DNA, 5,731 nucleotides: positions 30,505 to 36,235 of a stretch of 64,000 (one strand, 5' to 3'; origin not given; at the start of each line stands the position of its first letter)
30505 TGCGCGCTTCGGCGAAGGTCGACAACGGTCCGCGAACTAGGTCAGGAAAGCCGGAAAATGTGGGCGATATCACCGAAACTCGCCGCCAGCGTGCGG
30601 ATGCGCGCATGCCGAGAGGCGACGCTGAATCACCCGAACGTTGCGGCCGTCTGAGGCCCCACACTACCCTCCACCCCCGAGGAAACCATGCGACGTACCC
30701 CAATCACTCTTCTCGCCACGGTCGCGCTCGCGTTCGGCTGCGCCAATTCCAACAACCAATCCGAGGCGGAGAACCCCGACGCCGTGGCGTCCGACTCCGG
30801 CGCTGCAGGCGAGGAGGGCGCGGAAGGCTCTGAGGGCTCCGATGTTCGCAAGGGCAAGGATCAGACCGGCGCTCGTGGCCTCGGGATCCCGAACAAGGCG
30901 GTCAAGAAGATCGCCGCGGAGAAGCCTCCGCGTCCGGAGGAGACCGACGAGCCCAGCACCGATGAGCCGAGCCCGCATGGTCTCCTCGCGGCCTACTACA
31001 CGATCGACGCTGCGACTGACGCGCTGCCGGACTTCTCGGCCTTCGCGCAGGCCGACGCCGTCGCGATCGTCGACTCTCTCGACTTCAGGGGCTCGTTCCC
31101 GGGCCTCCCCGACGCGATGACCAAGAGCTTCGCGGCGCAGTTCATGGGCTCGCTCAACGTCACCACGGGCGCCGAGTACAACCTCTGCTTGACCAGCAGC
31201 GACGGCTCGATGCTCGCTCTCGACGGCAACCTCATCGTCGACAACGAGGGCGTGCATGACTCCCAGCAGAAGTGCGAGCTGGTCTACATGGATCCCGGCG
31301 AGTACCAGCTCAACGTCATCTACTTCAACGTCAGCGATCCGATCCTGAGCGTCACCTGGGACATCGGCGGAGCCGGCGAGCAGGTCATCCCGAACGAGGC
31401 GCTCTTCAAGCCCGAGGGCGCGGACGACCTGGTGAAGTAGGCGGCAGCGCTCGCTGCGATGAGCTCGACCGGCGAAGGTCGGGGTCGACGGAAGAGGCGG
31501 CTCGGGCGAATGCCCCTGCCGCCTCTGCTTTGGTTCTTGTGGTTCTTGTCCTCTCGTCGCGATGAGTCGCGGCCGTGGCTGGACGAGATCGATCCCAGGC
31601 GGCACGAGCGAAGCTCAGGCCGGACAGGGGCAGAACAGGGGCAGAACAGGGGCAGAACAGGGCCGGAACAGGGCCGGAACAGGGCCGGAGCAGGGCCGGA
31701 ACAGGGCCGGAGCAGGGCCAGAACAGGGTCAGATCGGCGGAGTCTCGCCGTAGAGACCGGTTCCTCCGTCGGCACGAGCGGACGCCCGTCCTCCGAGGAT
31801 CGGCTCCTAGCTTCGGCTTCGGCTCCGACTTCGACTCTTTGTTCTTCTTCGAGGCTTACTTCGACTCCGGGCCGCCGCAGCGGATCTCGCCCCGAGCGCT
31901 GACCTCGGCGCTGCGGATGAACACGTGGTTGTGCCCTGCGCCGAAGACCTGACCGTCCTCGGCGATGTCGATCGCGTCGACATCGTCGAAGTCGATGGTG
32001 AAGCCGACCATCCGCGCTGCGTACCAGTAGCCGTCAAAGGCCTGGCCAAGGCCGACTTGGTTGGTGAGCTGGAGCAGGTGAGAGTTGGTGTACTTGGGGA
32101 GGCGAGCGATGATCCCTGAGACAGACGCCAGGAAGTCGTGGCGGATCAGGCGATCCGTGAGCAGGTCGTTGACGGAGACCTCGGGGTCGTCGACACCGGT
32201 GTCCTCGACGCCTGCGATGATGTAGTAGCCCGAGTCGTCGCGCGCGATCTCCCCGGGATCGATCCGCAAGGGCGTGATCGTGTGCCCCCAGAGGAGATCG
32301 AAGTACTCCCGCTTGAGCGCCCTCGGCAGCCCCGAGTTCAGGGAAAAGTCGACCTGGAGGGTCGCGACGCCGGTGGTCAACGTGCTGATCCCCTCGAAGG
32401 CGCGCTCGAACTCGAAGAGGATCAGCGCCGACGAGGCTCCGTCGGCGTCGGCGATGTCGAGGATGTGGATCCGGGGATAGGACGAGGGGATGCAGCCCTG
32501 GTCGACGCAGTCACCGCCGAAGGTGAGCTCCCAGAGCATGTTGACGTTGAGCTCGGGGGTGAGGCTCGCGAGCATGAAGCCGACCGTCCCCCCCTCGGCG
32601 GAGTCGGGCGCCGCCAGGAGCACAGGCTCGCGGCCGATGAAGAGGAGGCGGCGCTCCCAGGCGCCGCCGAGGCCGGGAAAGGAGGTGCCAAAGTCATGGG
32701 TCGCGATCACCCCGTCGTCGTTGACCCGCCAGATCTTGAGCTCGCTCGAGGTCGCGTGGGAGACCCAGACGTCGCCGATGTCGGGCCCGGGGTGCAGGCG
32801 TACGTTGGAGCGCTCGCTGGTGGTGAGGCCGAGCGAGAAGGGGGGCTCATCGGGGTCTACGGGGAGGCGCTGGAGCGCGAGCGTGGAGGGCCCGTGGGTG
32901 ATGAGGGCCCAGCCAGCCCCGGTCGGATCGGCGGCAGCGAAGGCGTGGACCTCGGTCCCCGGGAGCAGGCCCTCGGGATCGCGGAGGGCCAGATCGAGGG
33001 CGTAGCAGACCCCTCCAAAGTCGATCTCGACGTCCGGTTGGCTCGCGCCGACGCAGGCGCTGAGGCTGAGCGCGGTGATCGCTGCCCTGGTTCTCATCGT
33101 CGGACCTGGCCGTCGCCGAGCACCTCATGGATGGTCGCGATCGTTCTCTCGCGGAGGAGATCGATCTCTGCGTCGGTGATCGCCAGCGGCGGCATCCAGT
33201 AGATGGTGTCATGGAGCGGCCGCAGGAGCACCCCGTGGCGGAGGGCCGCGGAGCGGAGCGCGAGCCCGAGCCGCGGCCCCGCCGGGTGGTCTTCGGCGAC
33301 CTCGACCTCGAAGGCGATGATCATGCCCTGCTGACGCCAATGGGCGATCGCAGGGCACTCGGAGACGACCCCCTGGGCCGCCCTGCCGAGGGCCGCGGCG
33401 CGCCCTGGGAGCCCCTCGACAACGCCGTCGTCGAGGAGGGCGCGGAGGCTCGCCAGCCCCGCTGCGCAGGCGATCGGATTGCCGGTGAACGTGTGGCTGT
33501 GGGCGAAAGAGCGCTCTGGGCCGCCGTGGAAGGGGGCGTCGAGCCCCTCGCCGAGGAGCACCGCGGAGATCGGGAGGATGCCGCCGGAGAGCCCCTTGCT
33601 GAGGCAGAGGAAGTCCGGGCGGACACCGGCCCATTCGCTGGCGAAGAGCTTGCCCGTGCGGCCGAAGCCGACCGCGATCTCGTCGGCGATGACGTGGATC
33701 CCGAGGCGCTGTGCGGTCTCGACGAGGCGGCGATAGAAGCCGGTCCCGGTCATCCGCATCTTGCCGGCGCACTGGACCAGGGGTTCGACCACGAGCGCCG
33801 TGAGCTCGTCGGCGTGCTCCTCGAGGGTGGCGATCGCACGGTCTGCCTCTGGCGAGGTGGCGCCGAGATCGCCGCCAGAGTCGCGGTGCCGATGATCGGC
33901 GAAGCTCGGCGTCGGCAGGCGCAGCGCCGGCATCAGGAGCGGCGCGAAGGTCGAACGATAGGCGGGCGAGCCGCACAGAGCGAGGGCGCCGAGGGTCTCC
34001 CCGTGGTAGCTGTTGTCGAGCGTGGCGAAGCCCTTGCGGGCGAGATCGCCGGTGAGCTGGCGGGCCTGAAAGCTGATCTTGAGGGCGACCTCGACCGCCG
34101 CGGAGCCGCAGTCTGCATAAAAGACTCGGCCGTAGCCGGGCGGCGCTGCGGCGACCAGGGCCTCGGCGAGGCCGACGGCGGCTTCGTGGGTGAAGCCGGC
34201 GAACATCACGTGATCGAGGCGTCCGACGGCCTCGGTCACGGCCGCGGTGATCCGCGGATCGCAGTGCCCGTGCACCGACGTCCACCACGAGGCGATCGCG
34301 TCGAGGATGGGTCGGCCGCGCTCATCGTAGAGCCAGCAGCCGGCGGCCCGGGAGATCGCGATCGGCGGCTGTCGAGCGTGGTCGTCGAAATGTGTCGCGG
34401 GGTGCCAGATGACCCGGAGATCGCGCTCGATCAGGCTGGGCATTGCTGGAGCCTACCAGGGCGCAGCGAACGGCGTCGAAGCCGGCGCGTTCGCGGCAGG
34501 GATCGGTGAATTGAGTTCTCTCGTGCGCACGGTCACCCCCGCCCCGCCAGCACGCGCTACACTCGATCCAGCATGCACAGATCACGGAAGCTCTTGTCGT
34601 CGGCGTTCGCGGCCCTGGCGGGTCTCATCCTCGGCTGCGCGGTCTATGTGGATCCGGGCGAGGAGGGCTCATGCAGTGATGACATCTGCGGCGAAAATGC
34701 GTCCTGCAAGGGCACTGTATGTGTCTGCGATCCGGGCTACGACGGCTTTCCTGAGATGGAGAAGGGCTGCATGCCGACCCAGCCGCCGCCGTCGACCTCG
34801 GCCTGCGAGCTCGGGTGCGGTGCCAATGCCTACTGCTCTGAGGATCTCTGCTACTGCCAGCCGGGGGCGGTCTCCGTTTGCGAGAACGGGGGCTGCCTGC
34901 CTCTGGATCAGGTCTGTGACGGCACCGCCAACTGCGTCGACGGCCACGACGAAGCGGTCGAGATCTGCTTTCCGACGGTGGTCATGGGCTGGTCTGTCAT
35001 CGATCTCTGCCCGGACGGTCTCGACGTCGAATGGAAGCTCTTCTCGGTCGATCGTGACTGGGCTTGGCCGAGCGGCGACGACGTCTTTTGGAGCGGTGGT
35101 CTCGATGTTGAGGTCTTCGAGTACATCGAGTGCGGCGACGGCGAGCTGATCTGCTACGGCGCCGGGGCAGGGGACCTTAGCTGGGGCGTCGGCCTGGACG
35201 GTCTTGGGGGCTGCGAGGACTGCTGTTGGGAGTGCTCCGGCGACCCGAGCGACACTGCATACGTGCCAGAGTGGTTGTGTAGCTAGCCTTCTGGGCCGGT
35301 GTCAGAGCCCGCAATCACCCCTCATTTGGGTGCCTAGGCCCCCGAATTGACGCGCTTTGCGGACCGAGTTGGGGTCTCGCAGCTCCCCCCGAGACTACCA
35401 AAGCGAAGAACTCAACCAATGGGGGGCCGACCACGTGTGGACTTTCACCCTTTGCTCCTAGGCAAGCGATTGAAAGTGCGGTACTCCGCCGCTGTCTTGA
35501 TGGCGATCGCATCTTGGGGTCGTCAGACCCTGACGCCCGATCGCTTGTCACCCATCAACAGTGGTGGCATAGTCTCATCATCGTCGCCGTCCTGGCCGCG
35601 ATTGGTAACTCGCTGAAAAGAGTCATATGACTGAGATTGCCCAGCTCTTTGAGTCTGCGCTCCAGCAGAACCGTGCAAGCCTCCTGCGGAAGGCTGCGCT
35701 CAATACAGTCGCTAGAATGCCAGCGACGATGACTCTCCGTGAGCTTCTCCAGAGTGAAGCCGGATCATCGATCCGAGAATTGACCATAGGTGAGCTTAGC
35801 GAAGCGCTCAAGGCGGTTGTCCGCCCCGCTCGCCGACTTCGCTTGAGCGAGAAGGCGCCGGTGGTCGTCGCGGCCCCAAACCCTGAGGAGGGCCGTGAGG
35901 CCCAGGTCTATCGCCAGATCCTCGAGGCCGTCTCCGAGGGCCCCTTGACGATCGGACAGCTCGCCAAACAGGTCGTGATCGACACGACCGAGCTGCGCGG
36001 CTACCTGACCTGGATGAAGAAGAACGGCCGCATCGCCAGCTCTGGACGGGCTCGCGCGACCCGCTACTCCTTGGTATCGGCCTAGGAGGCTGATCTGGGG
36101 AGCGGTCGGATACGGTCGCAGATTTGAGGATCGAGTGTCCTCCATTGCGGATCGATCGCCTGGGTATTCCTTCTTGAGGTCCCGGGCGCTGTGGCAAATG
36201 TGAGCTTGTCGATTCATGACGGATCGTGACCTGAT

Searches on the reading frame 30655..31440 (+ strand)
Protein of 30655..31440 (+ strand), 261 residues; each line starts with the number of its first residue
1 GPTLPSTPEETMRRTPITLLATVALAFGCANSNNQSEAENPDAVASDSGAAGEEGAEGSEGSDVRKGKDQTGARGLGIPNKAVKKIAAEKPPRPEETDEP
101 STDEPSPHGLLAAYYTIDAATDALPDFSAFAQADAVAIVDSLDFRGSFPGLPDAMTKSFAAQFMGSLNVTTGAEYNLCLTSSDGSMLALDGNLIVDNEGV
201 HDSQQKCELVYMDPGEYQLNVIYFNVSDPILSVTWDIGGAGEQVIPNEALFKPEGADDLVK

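Call 17: search_protein_families(library=pfam, proteins=[window:30655-31440:+], max_evalue=0.0001)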
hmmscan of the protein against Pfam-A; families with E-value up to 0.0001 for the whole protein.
window:30655-31440:+ (261 aa): 1 family
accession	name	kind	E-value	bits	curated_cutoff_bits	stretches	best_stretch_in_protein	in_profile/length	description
PF07691.17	PA14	-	7.6e-08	32.7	24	1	109-244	4-142/147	PA14 domain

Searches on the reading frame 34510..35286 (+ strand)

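Call 51: search_protein_families(library=pfam, proteins=[window:34510-35286:+], max_evalue=0.001)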
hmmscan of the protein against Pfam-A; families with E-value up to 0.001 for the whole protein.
window:34510-35286:+ (258 aa): 1 family
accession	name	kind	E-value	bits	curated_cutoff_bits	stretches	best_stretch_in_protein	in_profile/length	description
PF00057.23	Ldl_recept_a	-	3.1e-05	24.5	24.1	1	123-151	9-35/37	Low-density lipoprotein receptor domain class A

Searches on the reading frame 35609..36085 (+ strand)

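Call 51: search_protein_families(library=pfam, proteins=[window:35609-36085:+], max_evalue=0.001)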
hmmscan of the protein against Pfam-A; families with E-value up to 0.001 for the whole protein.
window:35609-36085:+ (158 aa): 1 family
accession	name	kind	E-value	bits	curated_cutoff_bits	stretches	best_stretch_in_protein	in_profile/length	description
PF01022.26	HTH_5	-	2.9e-05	24.3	22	0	102-140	5-43/47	Bacterial regulatory protein, arsR family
